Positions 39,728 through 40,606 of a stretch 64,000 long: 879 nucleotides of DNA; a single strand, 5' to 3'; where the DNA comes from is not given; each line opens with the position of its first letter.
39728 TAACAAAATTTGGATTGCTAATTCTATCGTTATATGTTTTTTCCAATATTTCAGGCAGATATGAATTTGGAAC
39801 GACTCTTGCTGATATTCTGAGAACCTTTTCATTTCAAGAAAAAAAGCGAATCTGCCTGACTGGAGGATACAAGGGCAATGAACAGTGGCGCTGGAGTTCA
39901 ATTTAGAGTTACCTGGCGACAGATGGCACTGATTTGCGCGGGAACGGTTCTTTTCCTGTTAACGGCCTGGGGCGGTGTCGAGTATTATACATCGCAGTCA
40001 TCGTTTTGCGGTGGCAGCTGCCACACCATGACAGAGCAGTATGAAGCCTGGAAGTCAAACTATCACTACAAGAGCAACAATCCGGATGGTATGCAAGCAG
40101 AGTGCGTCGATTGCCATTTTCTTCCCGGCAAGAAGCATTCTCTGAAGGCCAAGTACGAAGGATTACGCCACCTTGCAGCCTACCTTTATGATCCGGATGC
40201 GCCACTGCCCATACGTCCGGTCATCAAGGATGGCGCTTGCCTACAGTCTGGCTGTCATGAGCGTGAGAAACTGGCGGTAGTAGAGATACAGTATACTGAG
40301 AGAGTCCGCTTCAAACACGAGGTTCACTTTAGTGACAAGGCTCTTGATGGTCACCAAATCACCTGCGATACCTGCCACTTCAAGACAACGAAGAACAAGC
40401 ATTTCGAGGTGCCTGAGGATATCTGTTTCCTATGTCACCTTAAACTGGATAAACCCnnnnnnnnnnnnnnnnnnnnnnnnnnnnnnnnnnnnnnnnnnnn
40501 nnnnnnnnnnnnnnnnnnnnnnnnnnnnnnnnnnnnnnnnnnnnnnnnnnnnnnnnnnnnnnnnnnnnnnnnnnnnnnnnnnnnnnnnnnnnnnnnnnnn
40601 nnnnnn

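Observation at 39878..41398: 12-heme NapC-headed cytochrome in place of the usual membrane anchor subunit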

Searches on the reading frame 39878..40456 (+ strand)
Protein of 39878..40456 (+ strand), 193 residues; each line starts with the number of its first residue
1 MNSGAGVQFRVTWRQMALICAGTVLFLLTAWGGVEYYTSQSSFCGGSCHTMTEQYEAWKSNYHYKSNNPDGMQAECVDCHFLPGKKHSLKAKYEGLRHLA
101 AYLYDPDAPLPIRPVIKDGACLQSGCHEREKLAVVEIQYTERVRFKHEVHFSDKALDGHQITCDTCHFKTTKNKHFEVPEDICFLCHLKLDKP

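Call 53: search_solved_structures(query=window:39878-40456:+, max_evalue=10, show_alignments=4)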
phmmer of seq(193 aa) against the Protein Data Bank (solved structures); distinct sequences matched with E-value up to 10: 1.
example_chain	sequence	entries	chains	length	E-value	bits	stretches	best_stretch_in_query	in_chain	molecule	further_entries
7bkb_F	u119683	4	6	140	0.74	12.6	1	3-65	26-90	F420-non-reducing hydrogenase subunit D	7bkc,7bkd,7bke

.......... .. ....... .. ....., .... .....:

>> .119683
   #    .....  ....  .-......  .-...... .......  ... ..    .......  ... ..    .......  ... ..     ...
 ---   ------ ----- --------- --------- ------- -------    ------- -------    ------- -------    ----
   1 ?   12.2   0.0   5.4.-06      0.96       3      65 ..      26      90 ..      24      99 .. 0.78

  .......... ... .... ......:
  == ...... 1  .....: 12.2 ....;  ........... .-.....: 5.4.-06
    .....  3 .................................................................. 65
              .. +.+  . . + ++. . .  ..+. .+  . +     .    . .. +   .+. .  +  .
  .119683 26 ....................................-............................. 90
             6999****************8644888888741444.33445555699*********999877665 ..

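Call 87: search_solved_structures(query=A6, max_evalue=10, show_alignments=3)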
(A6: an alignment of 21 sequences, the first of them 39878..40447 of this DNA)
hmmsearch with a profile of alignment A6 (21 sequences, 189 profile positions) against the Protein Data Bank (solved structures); distinct sequences matched with E-value up to 10: 8.
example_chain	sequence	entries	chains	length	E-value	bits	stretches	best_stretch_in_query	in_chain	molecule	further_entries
1qn0_A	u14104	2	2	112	0.032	16.9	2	44-93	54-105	CYTOCHROME C3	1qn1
1wad_A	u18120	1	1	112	0.048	16.4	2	44-93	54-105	CYTOCHROME C3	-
6a7s_B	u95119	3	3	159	0.76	12.4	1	24-72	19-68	N-acetylglucosamine-specific lectin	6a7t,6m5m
6lod_A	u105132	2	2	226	2.3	10.9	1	155-184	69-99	MULTIHEME_CYTC domain-containing protein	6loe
6f0k_A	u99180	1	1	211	2.7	10.7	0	141-184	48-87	Cytochrome c family protein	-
1fs7_A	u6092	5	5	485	6.3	9.5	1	40-81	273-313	CYTOCHROME C NITRITE REDUCTASE | Cytochrome c-552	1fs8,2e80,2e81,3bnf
1fs9_A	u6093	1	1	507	7.1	9.3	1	40-81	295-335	CYTOCHROME C NITRITE REDUCTASE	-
3bng_A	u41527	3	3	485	9.8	8.8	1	40-81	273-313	Cytochrome c-552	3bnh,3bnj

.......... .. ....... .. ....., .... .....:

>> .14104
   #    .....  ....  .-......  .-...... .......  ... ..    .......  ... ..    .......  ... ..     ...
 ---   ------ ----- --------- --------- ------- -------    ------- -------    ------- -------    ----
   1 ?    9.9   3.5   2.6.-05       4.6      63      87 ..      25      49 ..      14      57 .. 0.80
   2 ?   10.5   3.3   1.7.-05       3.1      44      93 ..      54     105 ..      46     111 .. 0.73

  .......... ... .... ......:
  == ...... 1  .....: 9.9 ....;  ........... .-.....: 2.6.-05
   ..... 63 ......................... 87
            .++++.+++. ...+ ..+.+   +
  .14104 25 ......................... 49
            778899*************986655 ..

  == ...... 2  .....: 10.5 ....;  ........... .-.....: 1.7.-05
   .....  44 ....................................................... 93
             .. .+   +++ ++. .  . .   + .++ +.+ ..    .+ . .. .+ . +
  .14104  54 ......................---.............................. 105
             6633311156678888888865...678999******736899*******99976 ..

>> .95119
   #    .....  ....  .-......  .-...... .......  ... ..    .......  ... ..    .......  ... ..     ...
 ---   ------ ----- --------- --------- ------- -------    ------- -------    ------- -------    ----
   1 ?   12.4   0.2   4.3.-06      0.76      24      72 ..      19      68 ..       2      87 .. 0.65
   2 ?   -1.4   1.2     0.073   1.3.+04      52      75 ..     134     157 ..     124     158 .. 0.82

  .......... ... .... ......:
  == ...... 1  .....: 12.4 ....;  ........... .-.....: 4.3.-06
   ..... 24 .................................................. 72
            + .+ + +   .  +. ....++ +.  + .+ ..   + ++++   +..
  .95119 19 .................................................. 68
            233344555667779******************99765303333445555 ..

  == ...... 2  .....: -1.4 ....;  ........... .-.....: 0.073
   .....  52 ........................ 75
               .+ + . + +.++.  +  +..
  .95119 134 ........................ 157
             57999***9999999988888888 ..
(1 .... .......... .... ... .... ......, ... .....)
